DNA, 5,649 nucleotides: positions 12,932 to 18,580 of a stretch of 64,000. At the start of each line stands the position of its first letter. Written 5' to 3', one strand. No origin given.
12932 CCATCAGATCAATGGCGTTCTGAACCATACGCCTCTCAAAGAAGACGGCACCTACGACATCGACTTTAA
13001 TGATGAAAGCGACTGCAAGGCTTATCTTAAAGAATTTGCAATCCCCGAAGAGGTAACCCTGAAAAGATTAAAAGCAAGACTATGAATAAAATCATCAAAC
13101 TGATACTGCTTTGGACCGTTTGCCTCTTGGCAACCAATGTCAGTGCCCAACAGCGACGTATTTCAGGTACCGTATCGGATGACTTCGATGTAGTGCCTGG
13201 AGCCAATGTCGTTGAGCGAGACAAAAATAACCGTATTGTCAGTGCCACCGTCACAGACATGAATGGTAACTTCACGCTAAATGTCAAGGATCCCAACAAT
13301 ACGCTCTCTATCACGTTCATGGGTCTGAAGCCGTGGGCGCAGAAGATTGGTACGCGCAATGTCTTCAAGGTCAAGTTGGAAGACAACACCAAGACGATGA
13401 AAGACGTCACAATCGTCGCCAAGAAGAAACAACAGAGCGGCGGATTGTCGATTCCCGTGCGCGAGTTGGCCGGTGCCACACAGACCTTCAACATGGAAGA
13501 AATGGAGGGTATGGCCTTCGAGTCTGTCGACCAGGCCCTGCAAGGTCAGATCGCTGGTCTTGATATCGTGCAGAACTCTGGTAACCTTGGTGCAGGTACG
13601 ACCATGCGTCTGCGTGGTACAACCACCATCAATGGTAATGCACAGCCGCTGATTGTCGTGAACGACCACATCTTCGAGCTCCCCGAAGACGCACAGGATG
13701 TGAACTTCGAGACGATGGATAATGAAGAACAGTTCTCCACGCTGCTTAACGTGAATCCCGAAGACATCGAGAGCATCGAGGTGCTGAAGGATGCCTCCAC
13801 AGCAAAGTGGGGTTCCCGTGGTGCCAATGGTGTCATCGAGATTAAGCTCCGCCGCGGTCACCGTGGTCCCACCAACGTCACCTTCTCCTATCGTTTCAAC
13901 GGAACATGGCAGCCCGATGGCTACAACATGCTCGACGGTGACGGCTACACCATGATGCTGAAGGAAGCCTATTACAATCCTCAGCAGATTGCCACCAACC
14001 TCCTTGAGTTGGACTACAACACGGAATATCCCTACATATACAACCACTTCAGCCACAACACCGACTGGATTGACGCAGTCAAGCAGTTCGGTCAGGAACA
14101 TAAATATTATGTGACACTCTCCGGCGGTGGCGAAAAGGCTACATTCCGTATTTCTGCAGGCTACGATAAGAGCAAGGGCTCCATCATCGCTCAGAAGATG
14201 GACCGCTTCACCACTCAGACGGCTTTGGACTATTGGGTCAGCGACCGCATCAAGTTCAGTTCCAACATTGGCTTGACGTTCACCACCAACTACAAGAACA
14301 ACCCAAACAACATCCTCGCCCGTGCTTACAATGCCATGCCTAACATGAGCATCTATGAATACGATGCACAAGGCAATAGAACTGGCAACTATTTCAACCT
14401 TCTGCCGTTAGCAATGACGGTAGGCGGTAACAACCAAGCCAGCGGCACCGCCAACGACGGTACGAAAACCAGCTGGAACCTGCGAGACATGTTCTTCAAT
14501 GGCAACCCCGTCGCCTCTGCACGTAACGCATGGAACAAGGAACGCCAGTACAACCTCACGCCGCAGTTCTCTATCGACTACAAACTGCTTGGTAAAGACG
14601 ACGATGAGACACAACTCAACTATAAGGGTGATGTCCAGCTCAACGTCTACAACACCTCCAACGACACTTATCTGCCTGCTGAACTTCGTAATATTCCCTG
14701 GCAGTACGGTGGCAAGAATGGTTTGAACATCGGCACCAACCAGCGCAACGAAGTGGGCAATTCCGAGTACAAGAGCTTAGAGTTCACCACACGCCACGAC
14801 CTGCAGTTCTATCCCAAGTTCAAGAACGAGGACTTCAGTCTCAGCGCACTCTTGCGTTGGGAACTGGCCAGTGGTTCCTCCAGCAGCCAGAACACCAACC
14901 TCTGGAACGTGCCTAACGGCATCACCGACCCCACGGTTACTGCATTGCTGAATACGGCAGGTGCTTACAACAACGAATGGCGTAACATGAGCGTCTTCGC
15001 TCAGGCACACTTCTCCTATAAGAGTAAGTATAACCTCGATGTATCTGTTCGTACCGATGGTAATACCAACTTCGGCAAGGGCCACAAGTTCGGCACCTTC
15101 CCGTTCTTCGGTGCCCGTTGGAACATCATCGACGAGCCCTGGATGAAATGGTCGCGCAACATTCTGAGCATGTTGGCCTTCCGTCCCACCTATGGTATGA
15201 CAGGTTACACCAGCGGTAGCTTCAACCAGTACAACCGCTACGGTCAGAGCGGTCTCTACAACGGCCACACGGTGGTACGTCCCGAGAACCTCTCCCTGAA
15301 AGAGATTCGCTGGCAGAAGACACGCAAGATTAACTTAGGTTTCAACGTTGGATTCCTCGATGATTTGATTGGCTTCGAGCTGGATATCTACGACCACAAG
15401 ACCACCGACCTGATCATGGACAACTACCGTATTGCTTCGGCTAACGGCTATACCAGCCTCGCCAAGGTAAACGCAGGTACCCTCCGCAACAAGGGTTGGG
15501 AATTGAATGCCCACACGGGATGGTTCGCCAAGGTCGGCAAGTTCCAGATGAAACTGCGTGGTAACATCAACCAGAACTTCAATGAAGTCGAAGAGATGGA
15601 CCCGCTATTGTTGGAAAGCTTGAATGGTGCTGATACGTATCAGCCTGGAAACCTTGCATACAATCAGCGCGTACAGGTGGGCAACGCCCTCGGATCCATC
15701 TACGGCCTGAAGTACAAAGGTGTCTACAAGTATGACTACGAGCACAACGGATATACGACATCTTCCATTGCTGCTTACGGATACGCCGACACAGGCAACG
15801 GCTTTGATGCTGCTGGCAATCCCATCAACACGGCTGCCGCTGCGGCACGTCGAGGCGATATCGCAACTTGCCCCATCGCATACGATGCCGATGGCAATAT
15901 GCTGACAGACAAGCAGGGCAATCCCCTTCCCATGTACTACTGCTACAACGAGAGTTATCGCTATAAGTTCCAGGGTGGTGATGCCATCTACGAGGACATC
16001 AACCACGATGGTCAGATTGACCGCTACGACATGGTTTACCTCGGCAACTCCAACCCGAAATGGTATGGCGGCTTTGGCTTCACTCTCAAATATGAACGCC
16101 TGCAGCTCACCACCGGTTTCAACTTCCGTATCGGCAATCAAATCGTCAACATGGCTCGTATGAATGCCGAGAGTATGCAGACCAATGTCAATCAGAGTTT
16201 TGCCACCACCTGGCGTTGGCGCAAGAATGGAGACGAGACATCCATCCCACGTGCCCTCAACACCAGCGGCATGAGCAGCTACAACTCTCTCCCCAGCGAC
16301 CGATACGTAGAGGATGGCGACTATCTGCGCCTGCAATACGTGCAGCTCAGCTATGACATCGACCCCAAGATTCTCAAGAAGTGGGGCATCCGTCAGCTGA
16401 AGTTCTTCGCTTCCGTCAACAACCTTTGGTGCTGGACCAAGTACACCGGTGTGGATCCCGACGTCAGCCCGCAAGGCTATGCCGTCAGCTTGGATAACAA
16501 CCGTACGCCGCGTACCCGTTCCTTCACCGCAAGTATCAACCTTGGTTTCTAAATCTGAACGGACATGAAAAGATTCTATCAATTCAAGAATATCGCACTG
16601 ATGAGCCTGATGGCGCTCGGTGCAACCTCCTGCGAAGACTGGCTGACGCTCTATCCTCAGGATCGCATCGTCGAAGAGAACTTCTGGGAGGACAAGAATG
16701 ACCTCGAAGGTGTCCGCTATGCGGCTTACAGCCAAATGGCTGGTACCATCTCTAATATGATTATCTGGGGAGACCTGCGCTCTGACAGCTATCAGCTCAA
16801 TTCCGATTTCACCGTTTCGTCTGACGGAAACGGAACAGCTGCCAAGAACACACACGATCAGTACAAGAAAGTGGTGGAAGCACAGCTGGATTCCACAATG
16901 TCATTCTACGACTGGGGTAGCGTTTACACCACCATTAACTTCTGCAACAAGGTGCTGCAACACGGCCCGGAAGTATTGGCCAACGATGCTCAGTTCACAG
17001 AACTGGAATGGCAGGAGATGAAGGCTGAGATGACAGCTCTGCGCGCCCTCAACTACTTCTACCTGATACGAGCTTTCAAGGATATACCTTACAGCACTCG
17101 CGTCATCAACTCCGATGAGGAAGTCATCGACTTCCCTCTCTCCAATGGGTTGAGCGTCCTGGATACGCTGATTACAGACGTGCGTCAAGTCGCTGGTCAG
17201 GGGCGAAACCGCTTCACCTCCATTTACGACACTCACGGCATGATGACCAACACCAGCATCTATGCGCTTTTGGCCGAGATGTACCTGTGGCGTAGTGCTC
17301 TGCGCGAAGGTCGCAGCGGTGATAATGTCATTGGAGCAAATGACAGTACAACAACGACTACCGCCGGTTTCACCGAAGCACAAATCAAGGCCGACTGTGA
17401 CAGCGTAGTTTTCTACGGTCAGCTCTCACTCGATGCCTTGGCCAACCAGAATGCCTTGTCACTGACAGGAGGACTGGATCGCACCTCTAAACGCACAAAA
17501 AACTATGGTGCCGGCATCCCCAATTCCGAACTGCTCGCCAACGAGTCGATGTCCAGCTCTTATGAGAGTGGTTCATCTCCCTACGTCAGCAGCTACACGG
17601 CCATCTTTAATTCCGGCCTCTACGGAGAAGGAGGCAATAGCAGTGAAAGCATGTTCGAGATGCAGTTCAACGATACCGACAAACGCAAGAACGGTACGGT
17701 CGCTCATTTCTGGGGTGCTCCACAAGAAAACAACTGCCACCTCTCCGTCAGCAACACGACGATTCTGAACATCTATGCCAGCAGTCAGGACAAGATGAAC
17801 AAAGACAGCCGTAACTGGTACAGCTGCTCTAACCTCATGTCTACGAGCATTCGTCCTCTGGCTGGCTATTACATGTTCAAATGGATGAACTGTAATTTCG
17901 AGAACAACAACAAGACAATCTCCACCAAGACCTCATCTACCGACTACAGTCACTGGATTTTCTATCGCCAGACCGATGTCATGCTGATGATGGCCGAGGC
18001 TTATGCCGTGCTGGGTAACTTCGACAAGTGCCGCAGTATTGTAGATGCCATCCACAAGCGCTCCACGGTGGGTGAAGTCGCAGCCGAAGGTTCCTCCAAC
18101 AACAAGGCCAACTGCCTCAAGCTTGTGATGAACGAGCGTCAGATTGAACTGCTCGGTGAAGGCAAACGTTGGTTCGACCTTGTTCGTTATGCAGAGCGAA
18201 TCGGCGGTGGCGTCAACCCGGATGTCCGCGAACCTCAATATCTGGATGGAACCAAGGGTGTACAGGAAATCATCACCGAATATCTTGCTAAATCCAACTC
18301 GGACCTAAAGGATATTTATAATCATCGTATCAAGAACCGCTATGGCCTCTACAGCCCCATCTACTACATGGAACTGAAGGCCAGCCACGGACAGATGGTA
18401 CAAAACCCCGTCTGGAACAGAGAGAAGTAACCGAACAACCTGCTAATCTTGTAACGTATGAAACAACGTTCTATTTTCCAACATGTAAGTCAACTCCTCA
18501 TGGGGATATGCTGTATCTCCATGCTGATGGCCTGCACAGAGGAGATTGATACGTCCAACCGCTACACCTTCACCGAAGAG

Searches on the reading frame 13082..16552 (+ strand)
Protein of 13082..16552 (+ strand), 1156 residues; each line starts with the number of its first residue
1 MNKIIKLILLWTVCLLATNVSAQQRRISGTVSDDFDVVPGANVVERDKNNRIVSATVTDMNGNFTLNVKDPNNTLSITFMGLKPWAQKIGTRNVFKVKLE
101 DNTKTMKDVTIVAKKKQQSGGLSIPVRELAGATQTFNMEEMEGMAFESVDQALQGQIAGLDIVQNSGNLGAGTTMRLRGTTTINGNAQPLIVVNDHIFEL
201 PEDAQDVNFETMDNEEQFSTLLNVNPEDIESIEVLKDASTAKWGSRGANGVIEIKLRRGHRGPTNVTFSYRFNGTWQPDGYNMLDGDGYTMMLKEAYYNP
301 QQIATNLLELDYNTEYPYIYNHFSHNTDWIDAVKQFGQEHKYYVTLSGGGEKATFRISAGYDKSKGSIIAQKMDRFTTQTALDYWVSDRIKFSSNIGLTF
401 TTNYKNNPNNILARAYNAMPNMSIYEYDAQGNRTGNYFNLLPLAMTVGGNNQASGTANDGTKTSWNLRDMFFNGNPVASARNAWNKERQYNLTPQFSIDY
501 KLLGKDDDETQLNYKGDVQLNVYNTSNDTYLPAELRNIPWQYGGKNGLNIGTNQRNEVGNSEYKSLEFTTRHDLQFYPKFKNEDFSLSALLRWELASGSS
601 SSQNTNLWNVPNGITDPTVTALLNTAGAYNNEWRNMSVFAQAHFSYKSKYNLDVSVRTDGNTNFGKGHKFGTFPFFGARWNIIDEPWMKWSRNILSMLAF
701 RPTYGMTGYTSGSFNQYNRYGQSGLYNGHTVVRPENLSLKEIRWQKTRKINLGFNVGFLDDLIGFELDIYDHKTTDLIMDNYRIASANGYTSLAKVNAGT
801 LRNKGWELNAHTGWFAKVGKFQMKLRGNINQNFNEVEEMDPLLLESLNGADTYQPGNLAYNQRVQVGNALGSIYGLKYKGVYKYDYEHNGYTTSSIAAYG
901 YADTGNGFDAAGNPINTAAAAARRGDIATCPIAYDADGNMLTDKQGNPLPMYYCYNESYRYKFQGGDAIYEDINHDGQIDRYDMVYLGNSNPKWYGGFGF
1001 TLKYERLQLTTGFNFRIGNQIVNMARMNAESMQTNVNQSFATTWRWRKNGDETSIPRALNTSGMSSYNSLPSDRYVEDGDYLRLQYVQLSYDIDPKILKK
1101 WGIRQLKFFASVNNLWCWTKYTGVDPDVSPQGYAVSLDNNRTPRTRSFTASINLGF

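Call 66: search_protein_families(library=pfam, proteins=[window:13082-16552:+], max_evalue=0.00001)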
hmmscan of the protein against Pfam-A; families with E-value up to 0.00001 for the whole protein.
window:13082-16552:+ (1156 aa): 3 families
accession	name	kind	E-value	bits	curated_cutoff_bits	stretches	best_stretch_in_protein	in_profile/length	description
PF07715.20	Plug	-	1.2e-15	58.4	23.9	1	126-251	2-107/107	TonB-dependent Receptor Plug Domain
PF13715.12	CarbopepD_reg_2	-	2.6e-09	37.4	32.2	1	27-110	1-87/88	CarboxypepD_reg-like domain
PF13620.12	CarboxypepD_reg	-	1.9e-07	31.8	32.3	1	27-88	2-65/82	Carboxypeptidase regulatory-like domain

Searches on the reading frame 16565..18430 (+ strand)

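Call 66: search_protein_families(library=pfam, proteins=[window:16565-18430:+], max_evalue=0.00001)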
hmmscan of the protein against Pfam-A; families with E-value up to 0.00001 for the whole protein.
window:16565-18430:+ (621 aa): 2 families
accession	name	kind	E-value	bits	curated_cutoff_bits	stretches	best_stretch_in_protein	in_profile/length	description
PF07980.17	SusD_RagB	-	5.6e-32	112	23.1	1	335-617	37-297/297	SusD family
PF14322.12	SusD-like_3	-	2.7e-11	44.5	27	1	62-241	22-191/191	Starch-binding associating with outer membrane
